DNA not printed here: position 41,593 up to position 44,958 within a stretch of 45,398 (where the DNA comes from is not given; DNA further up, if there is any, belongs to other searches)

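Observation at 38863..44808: Tandem giant surface proteins: shared anchor, linker and Cys/Asp-repeat stalk with different heads (beta-helix versus LVIVD propeller)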

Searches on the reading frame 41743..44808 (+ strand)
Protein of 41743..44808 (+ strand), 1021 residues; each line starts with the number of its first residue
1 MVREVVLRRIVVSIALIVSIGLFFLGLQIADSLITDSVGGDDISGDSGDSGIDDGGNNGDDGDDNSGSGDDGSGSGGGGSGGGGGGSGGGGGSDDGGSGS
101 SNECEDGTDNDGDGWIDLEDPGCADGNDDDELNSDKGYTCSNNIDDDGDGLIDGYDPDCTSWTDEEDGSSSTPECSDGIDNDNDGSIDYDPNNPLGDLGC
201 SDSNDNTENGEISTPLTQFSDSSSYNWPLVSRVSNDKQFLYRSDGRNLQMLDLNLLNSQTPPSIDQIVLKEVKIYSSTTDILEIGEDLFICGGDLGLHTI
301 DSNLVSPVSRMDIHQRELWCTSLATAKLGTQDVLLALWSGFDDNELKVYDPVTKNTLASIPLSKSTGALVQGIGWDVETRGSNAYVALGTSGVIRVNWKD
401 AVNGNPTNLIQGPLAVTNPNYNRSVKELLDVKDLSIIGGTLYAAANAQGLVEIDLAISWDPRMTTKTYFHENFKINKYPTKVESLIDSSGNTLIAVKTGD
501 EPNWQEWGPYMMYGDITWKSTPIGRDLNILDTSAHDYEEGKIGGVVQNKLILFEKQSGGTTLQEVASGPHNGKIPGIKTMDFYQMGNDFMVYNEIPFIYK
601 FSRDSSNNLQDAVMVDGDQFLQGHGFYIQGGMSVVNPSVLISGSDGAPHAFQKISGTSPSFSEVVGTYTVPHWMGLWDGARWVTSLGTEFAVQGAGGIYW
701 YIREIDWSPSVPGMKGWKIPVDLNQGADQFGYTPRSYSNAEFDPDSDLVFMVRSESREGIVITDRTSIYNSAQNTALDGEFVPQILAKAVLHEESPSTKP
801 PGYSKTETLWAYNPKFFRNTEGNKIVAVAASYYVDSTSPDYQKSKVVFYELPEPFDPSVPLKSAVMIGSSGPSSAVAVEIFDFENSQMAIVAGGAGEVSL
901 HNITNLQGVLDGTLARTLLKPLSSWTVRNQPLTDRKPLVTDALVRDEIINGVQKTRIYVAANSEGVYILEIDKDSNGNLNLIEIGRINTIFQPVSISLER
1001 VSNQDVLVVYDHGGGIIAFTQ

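Call 6: search_protein_families(library=pfam, proteins=[window:41743-44808:+], max_evalue=1)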
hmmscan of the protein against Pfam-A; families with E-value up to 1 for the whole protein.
window:41743-44808:+ (1021 aa): 0 families

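Call 7: search_protein_families(library=ncbifam, proteins=[window:41743-44808:+], max_evalue=1)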
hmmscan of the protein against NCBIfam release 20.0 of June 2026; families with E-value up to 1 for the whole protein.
window:41743-44808:+ (1021 aa): 1 family
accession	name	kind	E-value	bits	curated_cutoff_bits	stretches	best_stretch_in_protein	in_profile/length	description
NF033662.1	acid_disulf_rpt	repeat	1.5e-13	50.2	41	3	136-161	3-28/32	acidic double-disulfide repeat-containing protein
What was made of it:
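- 42049..42342 (+): G2 stalk: 3 two-Cys acidic repeats (aa 103-200), the same sub-type as G1 repeats 2-3. NF033662 at 50.2 bits in 3 stretches (call 7).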

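Call 10: search_solved_structures(query=window:42343-44805:+, max_evalue=10, show_alignments=2)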
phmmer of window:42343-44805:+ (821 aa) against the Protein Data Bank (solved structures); distinct sequences matched with E-value up to 10: 0.

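Call 12: find_homologous_proteins(query=window:42343-44805:+, max_evalue=0.001)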
Query window:42343-44805:+ (821 aa): 5 proteins with E <= 0.001 among 8000 candidates.
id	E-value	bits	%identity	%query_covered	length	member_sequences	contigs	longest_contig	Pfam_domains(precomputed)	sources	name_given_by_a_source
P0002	2.5e-234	798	45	98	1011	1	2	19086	PF13948.12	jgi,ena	-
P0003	3.1e-180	619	57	59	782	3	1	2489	-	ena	-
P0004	1.2e-148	515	35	98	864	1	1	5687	-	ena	-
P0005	2.5e-47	180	27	95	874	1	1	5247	-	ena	-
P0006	1.4e-42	164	27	99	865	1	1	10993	-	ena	-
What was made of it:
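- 42343..44805 (+): G2 head (aa 201-1021): all-beta, about 12-14 four-stranded blades, modelled as tandem beta-propellers; rare family. Only 5 homologues were found among 5.8 billion proteins (call 12).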

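Call 21: find_encoding_contigs(protein=P0002, flank=10000, max_places=3)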
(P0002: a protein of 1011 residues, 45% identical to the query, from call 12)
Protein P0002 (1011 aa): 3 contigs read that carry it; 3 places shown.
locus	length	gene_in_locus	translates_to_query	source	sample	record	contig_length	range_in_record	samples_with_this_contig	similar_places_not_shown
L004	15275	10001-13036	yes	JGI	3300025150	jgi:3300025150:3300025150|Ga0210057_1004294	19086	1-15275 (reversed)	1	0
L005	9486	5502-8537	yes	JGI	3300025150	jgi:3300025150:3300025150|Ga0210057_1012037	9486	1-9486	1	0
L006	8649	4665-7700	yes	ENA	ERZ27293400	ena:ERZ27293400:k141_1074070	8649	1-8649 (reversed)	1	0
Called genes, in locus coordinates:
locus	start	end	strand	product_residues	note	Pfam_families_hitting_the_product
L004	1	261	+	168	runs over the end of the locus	-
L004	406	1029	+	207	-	PF04013:Methyltrn_RNA_2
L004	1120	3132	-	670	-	PF00561:Abhydrolase_1, PF01674:Lipase_2 (weak), PF02089:Palm_thioest (weak), PF02450:LCAT (weak), PF06028:DUF915 (weak), PF07819:PGAP1, PF24096:DUF7379 (weak), PF07705:CARDB (weak)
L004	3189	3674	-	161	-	-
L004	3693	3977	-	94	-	-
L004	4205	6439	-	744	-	-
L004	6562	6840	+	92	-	PF00708:Acylphosphatase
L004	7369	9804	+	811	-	-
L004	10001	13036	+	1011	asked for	PF13948:DUF4215 (weak)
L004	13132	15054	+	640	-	-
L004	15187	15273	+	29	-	?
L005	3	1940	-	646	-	?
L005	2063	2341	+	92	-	PF00708:Acylphosphatase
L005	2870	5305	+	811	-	-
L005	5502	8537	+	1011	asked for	PF13948:DUF4215 (weak)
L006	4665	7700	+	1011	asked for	PF13948:DUF4215 (weak)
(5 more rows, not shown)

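Call 22: find_encoding_contigs(protein=P0006, flank=8000, max_places=2)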
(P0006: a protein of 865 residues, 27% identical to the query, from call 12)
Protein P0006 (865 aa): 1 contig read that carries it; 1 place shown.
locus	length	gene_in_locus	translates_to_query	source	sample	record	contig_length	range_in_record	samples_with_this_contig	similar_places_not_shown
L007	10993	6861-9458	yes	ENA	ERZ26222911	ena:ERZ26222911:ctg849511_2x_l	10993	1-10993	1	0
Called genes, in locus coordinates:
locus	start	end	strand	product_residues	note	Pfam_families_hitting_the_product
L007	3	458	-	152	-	?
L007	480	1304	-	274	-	PF00106:adh_short, PF01370:Epimerase (faint), PF08659:KR, PF13561:adh_short_C2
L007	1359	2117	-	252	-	PF14340:DUF4395, PF00581:Rhodanese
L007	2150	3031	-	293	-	PF02872:5_nucleotid_C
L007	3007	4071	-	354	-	-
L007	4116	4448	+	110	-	PF01022:HTH_5, PF12802:MarR_2 (weak), PF12840:HTH_20, PF13412:HTH_24 (weak), PF24034:DUF7343 (weak), PF01978:TrmB (weak), PF09339:HTH_IclR (weak)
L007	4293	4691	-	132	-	-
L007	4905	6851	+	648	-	PF00884:Sulfatase, PF01663:Phosphodiest (weak)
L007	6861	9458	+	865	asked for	-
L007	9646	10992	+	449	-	?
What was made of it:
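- A G2-head homologue in a 68 % GC bacterium starts 10 nt after a sulfatase gene (call 22).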

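Call 28: find_related_loci(query=A2, collection=genome_contigs, flank=10000)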
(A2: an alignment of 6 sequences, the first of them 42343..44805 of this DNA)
Query A2 (821 aa) in genome_contigs; peptide patterns used: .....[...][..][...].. (x = any residue, [..] = any of these).
45 stretches matched a pattern, but none encodes a relative of the query by tblastn (E <= 1e-3).
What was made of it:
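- Tried and rejected: A pattern scan of GTDB genomes for the G2 head found no relative (call 28).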

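Call 33: predict_structure(alignment_id=A2)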
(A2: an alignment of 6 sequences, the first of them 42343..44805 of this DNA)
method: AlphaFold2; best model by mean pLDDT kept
length: 821 residues; sequences in the alignment: 6
mean_pLDDT: 71.2   pTM: 0.58
mean pLDDT of the five models: 71.2, 69.6, 68.4, 66.5, 64.6
residues with pLDDT >= 90: 195; 70-90: 312; 50-70: 133; < 50: 181
segments of 3 or more residues with pLDDT < 50: 1-28, 271-275, 303-347, 371-375, 417-478, 509-512, 523-536, 599-607, 730-735
pLDDT, mean of each block of 10 residues (from residue 1): 26 24 38 89 76 79 75 70 94 81 87 80 93 93 90 96 84 87 91 92 89 79 65 90 85 89 79 54 91 84 42 26 27 31 45 86 78 55 87 70 86 59 34 42 35 40 34 38 69 67 67 70 41 51 88 71 89 83 85 60 47 85 91 62 85 88 85 81 93 87 95 91 80 57 86 89 80 90 78 68 65 54 55
secondary structure, 60 per line:
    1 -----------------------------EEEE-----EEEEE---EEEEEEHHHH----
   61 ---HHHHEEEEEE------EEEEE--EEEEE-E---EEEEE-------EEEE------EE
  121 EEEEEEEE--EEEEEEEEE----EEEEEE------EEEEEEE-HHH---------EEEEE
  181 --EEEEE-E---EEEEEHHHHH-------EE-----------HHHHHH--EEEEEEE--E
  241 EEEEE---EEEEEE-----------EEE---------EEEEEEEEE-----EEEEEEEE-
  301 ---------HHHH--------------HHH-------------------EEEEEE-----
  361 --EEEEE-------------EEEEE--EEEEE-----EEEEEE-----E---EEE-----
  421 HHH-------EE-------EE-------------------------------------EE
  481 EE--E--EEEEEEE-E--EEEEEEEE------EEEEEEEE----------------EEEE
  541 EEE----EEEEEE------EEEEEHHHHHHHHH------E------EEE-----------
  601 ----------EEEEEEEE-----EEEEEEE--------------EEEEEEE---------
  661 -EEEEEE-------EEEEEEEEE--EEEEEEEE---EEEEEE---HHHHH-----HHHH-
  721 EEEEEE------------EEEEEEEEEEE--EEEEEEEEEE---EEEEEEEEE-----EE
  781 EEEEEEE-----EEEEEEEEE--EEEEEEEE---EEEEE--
elements in order (helices of 4 or more, strands of 3 or more residues): E30-33 E39-43 E47-52 H53-56 H64-67 E68-73 E80-84 E87-91 E97-101 E109-112 E119-128 E131-139 E144-149 E156-162 E176-180 E183-187 E193-197 H198-202 H223-228 E231-237 E240-245 E249-254 E266-268 E278-286 E292-299 H310-313 E350-355 E363-367 E381-385 E388-392 E398-403 E413-415 E479-482 E488-494 E499-506 E513-520 E537-543 E548-553 E560-564 H565-573 E587-589 E611-618 E624-630 E645-651 E662-667 E675-683 E686-693 E697-702 H706-710 H716-719 E721-726 E739-749 E752-761 E765-773 E779-787 E793-801 E804-811 E815-819
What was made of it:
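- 42343..44805 (+): AF2 with 6 sequences gave pLDDT 71 and pTM 0.58 (call 33).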

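Call 37: fold_search(model_id=the predicted structure, library=pdb)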
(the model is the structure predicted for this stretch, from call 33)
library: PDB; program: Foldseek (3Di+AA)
matches with E <= 10: 1482; with E <= 0.001: 923
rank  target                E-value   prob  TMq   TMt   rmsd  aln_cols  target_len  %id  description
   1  9n77_LT               3.1e-15  1.00  0.33  0.32  11.9       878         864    8  SSU processome maturation and disassembly, State K (released 2025-11-05)
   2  6jp6_A                7.5e-15  1.00  0.27  0.23  27.3       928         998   10  The X-ray structure of yeast tRNA methyltransferase complex of Trm7 and Trm734 essential for 2'-O-methylation at the f (released 2019-10-02)
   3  3ei2_A                2.0e-14  1.00  0.18  0.14  28.4       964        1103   10  Structure of hsDDB1-drDDB2 bound to a 16 bp abasic site containing DNA-duplex (released 2009-01-20)
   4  5wyj_BE               2.9e-14  1.00  0.32  0.34  11.8       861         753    8  Cryo-EM structure of the 90S small subunit pre-ribosome (Dhr1-depleted, Enp1-TAP, state 1) (released 2017-03-29)
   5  7mqa_LT               3.9e-14  1.00  0.35  0.34  10.9       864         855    9  Cryo-EM structure of the human SSU processome, state post-A1 (released 2021-09-22)
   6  9a40_C                4.3e-14  1.00  0.18  0.13  32.4       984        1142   10  model of Cullin4 (released 2024-09-18)
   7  4ci1_A                6.4e-14  1.00  0.18  0.14  29.2       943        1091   10  Structure of the DDB1-CRBN E3 ubiquitin ligase bound to thalidomide (released 2014-07-16)
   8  8d7u_A                7.1e-14  1.00  0.18  0.14  29.8       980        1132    9  Cereblon~DDB1 bound to CC-92480 with DDB1 in the linear conformation (released 2022-07-20)
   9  9g33_UU               9.6e-14  1.00  0.35  0.34  11.2       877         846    8  Stalled 90S - Utp23-Krr1-deltaC3 (released 2025-06-18)
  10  9n6v_LT               1.7e-13  1.00  0.35  0.34  11.1       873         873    9  SSU processome maturation and disassembly, State A (released 2025-11-05)
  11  8cvp_A                2.5e-13  1.00  0.18  0.14  30.2       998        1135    9  Cereblon-DDB1 in the Apo form (released 2022-07-20)
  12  6p2k_B                2.7e-13  1.00  0.34  0.35  15.9       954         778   10  Crystal structure of AFV00434, an ancestral GH74 enzyme (released 2019-07-31)
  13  9bbg                  2.7e-13  1.00  0.18  0.14  28.3       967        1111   10  Co-crystal structure of human DDB1 bound to fragment UB028671 (released 2024-06-12)
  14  4e54_A                3.2e-13  1.00  0.19  0.14  27.6       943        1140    9  Damaged DNA induced UV-damaged DNA-binding protein (UV-DDB) dimerization and its roles in chromatinized DNA repair (released 2012-08-08)
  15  6pai_A                3.5e-13  1.00  0.20  0.16  28.6       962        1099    9  Structure of the human DDB1-DDA1-DCAF15 E3 ubiquitin ligase bound to RBM39 and sulfonamide E7820 (released 2019-09-18)
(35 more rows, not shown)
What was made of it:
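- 42343..44805 (+): All top Foldseek hits are tandem or multi-propeller proteins, including GH74, at probability 1.0 and TM 0.3-0.38 (call 37).
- On Beta-propeller fold: 923 PDB matches at E<=1e-3; all those listed are tandem or multi-propeller proteins (call 37).
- Propeller head: calls 33 and 37. The Foldseek hits for the G2 head include GH74 (call 37).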

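Call 38: search_protein_families(library=pfam, alignment_id=A2, max_evalue=10)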
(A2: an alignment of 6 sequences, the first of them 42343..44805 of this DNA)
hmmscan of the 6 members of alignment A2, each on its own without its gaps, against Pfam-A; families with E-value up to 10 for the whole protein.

A. member 1, window:42343-44805:+ (821 aa): 0 families

B. families by the number of members that match (of 6 scanned): 3 families
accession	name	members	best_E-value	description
PF08309.17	LVIVD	2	0.00096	LVIVD repeat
PF13948.11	DUF4215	1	8.5e-06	Domain of unknown function (DUF4215)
PF03736.22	EPTP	1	0.0071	EPTP domain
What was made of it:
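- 42343..44805 (+): No Pfam hit (calls 6, 38).
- On LVIVD repeat (PF08309): G2 has no hit at E<=10 (call 38).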

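Call 39: search_solved_structures(query=A2, max_evalue=10, show_alignments=2)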
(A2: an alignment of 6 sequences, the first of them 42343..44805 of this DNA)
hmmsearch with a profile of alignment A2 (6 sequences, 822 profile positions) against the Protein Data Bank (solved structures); distinct sequences matched with E-value up to 10: 1.
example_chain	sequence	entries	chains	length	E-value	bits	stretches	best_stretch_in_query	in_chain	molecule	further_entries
7apk_F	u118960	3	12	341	0.31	12.2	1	30-179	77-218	THO complex subunit 6 homolog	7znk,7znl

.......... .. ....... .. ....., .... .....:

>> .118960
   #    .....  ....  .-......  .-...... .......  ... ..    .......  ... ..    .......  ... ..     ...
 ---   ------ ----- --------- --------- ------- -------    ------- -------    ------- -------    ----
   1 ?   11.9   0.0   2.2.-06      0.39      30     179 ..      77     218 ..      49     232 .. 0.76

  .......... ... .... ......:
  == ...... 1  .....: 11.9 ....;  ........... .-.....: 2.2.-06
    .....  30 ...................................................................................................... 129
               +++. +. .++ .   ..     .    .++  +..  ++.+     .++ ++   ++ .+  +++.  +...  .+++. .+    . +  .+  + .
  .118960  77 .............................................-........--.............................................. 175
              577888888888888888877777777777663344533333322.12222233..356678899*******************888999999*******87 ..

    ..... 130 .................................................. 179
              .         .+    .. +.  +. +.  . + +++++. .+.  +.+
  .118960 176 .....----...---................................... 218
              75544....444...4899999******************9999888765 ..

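Call 49: search_protein_families(library=ncbifam, proteins=[P0003, P0002], max_evalue=0.01)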
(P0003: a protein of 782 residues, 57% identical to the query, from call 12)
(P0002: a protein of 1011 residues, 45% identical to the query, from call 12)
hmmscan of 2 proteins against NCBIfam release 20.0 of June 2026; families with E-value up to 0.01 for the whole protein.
P0003 (782 aa): 1 family
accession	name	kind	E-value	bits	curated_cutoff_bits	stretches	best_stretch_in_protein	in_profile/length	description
NF033662.1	acid_disulf_rpt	repeat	1e-05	25.2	41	1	239-261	4-26/32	acidic double-disulfide repeat-containing protein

P0002 (1011 aa): 1 family
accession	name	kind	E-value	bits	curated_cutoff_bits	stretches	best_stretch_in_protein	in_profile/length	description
TIGR02232.1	myxo_disulf_rpt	repeat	2.2e-09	37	20.8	1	171-201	4-34/38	cysteine-rich acidic repeat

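Call 57: find_encoding_contigs(protein=P0004, flank=6000, max_places=2)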
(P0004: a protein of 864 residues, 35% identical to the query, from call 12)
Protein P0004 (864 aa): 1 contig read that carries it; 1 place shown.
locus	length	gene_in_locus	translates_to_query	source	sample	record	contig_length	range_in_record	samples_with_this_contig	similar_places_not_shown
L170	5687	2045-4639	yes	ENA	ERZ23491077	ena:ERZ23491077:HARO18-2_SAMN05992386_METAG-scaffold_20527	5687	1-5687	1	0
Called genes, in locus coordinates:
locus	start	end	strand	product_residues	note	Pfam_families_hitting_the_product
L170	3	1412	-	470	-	?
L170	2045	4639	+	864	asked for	-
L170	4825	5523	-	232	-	-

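Call 58: find_encoding_contigs(protein=P0005, flank=6000, max_places=2)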
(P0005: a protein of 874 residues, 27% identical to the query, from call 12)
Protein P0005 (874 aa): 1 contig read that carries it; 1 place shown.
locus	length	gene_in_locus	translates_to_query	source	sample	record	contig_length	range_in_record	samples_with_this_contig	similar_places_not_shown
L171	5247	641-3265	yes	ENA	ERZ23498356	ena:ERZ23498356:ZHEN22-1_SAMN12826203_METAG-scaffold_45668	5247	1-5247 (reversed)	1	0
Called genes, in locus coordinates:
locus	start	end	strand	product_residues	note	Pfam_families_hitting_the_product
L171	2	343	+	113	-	?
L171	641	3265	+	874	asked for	-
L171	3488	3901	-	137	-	PF08915:tRNA-Thr_ED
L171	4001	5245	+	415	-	?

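Call 68: search_protein_families(library=pfam, proteins=[P0004, P0005, P0006, P0003, L004:7369-9804:+, L004:13132-15054:+, L004:4205-6439:-], max_evalue=0.05)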
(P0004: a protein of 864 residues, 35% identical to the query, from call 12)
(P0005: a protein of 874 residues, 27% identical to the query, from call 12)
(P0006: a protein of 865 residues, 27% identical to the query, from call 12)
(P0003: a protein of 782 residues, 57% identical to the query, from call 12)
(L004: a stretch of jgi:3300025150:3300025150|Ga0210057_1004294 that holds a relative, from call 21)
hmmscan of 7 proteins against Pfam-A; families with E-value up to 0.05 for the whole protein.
P0004 (864 aa): 1 family
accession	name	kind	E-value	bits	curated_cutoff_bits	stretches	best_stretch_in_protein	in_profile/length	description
PF03736.22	EPTP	-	0.0071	16.8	21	1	717-739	12-34/42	EPTP domain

P0005 (874 aa): 1 family
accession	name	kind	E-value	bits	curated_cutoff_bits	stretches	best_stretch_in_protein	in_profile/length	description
PF08309.17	LVIVD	-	0.00096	18.9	20.2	0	198-216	6-24/42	LVIVD repeat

P0006 (865 aa): 0 families

P0003 (782 aa): 0 families

L004:7369-9804:+ (811 aa): 3 families
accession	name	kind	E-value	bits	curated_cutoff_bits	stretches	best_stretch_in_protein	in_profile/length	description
PF01839.29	FG-GAP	-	8.8e-13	48.3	22.1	2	356-386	1-37/37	FG-GAP repeat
PF13517.12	FG-GAP_3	-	4.6e-09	37.2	26.9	2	364-426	1-60/61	FG-GAP-like repeat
PF13948.11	DUF4215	-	0.0045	17.7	27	0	283-327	17-46/47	Domain of unknown function (DUF4215)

L004:13132-15054:+ (640 aa): 1 family
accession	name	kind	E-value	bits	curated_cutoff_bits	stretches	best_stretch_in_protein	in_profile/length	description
PF13948.11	DUF4215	-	0.00026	21.7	27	1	209-236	20-46/47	Domain of unknown function (DUF4215)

L004:4205-6439:- (744 aa): 2 families
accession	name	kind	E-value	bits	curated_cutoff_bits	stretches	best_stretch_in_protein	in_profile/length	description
PF05048.19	NosD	-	8.7e-41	140.1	23.6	4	586-705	97-212/212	Periplasmic copper-binding protein (NosD)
PF13229.12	Beta_helix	-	2.2e-24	86.3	25.9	4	33-155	36-145/158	Right handed beta helix region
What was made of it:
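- On LVIVD repeat (PF08309): The relative P0005 scores 18.9 bits (call 68).
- Closest known: LVIVD-repeat beta-propeller proteins. Different: The best hit in a relative is 18.9 bits, below the 20.2 cutoff (calls 38, 68).
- Weak LVIVD-like motifs occur in the family (calls 38, 68).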

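Call 86: find_related_loci(query=A2, collection=viral_contigs, flank=5000)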
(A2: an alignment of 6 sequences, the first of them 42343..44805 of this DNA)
Query A2 (821 aa) in viral_contigs; peptide patterns used: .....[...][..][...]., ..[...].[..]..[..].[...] (x = any residue, [..] = any of these).
26 stretches matched a pattern, but none encodes a relative of the query by tblastn (E <= 1e-3).
